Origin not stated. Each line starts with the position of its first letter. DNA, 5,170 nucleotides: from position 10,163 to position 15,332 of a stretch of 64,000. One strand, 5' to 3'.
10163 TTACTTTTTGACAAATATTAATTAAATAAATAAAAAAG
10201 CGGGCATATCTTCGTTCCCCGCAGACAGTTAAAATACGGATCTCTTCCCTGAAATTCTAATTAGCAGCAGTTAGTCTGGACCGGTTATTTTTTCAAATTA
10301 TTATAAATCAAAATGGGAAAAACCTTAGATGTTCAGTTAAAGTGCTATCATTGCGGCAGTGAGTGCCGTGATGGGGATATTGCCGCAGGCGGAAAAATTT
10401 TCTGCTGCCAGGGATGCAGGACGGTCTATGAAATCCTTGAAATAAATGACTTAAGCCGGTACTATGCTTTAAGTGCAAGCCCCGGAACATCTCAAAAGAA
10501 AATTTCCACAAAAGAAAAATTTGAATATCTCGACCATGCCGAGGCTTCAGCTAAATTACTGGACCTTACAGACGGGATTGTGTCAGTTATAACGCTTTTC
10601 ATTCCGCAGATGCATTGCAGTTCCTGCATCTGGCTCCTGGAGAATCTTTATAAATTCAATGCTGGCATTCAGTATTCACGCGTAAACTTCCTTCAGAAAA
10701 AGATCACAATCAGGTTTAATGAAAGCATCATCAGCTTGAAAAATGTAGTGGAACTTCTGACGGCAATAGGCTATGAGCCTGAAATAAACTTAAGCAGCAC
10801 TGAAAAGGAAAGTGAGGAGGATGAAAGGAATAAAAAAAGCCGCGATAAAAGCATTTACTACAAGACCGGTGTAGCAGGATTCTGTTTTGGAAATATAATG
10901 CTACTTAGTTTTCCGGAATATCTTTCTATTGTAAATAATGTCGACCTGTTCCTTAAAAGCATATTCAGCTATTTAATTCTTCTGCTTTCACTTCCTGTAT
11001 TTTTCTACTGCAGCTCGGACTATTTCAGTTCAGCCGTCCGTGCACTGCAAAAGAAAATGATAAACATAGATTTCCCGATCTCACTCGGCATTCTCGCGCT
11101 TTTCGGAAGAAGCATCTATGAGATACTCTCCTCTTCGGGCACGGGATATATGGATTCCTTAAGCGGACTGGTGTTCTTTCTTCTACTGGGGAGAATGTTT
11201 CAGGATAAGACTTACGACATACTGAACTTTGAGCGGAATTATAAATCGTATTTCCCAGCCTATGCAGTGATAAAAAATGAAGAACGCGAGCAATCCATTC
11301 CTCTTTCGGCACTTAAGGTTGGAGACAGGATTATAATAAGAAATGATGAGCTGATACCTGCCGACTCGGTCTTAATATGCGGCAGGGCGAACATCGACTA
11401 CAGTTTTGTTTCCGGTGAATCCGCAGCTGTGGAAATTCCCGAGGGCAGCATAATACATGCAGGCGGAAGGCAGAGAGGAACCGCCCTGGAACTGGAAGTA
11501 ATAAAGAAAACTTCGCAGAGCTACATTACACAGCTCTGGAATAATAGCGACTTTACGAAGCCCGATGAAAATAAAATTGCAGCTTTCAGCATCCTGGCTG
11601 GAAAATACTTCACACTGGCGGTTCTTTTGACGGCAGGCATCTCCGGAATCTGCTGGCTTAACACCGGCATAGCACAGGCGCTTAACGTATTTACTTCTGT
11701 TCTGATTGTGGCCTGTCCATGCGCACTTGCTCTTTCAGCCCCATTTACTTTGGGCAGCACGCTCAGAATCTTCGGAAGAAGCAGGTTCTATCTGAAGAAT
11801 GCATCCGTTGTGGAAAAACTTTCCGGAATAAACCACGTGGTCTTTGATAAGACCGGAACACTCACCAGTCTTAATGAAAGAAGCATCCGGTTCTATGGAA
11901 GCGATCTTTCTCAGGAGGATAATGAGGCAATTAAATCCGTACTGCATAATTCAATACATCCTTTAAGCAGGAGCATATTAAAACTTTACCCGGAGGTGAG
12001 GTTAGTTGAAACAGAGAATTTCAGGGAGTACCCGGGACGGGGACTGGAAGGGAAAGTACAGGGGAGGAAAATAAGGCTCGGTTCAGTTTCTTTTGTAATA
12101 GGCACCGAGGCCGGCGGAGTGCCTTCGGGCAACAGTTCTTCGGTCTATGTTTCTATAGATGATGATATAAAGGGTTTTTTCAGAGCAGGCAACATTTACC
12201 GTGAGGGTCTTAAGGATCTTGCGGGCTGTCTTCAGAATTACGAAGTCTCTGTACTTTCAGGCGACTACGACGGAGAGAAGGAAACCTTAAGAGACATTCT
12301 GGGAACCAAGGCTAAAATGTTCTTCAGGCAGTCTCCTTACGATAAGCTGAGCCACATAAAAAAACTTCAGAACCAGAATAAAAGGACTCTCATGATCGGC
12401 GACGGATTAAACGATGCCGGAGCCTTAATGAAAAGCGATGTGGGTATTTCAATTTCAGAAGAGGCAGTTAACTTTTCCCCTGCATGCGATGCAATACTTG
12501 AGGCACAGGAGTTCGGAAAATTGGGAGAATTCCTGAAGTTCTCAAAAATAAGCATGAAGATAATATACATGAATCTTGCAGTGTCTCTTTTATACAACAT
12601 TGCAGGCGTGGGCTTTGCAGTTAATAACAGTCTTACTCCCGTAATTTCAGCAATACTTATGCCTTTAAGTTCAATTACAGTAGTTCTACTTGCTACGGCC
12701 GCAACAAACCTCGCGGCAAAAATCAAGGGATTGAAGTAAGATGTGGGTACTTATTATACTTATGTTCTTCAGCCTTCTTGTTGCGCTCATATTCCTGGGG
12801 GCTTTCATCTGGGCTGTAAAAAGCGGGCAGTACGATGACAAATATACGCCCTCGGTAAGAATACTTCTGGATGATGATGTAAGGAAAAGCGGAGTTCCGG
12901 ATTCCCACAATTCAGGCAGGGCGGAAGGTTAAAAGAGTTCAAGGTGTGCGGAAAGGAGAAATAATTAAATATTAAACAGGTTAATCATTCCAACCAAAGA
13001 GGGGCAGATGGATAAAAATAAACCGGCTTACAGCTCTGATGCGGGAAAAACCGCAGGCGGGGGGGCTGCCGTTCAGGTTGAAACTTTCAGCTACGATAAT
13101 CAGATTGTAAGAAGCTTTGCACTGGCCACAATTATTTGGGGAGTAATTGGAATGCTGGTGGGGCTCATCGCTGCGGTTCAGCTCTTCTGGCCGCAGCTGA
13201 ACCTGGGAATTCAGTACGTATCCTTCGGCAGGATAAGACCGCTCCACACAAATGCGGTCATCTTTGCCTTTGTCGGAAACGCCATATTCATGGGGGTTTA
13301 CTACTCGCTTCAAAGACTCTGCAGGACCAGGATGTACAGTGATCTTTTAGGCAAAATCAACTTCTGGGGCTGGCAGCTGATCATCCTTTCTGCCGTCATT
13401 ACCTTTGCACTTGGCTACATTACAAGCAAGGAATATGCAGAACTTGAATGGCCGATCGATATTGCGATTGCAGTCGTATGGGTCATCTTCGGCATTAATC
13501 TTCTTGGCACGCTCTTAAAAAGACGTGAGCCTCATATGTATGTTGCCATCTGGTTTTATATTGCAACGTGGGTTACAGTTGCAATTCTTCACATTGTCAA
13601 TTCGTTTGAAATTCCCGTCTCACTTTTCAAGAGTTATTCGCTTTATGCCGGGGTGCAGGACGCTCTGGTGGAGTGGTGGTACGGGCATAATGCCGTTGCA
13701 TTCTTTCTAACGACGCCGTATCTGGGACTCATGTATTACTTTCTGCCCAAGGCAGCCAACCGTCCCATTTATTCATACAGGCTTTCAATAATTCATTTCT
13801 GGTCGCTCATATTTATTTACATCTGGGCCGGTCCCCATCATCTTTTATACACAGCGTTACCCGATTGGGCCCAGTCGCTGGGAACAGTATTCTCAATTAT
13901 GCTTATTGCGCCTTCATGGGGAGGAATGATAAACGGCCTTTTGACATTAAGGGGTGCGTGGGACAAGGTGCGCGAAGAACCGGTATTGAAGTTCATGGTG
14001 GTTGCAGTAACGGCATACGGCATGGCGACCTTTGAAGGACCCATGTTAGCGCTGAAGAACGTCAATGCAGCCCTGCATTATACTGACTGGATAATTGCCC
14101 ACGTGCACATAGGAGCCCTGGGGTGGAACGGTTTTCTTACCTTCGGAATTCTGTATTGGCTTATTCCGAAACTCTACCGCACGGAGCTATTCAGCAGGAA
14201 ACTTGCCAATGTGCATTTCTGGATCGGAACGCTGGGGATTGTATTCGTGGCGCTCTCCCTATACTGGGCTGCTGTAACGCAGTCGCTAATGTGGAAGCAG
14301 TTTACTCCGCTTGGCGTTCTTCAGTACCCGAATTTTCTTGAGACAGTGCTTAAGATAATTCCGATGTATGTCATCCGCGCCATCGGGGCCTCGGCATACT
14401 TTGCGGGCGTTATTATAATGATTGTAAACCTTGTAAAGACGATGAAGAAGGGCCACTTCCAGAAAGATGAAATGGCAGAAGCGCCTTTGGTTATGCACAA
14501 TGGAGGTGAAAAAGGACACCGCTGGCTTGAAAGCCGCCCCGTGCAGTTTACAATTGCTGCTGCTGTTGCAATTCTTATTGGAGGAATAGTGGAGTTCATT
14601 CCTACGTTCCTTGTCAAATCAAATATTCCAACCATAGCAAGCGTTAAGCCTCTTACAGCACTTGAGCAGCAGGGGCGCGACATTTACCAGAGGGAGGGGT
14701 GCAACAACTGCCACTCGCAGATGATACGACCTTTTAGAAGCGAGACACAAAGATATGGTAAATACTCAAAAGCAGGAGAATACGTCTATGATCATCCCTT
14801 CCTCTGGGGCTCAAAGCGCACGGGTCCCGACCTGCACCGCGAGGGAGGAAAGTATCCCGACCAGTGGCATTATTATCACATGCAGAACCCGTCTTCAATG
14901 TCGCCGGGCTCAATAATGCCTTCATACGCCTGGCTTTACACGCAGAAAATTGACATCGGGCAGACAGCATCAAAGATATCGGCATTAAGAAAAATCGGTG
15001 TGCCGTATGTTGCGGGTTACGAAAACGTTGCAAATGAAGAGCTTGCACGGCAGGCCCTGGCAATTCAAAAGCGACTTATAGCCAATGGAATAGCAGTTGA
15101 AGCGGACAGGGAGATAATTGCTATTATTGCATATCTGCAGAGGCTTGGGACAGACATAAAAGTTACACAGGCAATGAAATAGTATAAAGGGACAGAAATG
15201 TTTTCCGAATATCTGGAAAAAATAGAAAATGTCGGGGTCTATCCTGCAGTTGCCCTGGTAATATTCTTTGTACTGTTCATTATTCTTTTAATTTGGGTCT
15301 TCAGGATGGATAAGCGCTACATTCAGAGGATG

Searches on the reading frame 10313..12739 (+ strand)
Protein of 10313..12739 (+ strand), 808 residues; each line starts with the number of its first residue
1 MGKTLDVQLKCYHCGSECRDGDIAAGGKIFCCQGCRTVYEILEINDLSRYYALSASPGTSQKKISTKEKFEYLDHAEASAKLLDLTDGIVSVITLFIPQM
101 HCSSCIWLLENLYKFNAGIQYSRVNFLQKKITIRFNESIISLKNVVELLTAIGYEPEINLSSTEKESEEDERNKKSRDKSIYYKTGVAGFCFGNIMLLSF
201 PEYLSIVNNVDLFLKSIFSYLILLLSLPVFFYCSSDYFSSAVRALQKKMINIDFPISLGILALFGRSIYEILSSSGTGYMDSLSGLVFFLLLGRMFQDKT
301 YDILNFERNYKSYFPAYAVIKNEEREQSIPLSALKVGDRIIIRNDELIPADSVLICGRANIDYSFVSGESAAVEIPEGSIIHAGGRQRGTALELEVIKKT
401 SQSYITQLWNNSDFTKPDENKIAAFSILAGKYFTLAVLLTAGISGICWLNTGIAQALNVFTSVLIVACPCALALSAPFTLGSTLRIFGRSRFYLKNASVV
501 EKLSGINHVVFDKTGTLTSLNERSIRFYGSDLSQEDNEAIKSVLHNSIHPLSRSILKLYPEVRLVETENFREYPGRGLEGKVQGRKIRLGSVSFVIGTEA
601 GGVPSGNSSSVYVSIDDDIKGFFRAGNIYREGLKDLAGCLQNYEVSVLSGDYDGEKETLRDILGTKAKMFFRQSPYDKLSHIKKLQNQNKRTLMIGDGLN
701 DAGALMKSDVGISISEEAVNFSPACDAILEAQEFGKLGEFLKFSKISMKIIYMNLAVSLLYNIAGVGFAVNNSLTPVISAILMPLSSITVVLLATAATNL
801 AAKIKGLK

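Call 42: search_protein_families(library=pfam, proteins=[window:10313-12739:+], max_evalue=0.0001)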
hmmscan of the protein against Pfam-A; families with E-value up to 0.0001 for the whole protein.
window:10313-12739:+ (808 aa): 4 families
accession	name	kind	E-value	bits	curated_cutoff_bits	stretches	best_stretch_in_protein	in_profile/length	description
PF00122.25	E1-E2_ATPase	-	2.1e-30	106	28.1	1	315-484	4-175/181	E1-E2 ATPase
PF00702.32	Hydrolase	-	1.9e-14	54.9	26.4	1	506-705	1-187/191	haloacid dehalogenase-like hydrolase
PF12156.14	ATPase-cat_bd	-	1.1e-11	45.8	27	1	10-82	1-81/86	Putative metal-binding domain of cation transport ATPase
PF00403.32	HMA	-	8.3e-07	29.7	24.8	1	94-155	1-62/62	Heavy-metal-associated domain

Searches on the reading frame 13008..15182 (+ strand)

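Call 42: search_protein_families(library=pfam, proteins=[window:13008-15182:+], max_evalue=0.0001)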
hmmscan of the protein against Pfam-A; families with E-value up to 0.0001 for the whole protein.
window:13008-15182:+ (724 aa): 2 families
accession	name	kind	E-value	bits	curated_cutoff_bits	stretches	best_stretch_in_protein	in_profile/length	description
PF00115.25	COX1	-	1.7e-118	396.7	34.8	1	33-461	2-434/436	Cytochrome C and Quinol oxidase polypeptide I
PF02433.20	FixO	-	8.7e-96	320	29.6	1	504-717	1-219/219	Cytochrome C oxidase, mono-heme subunit/FixO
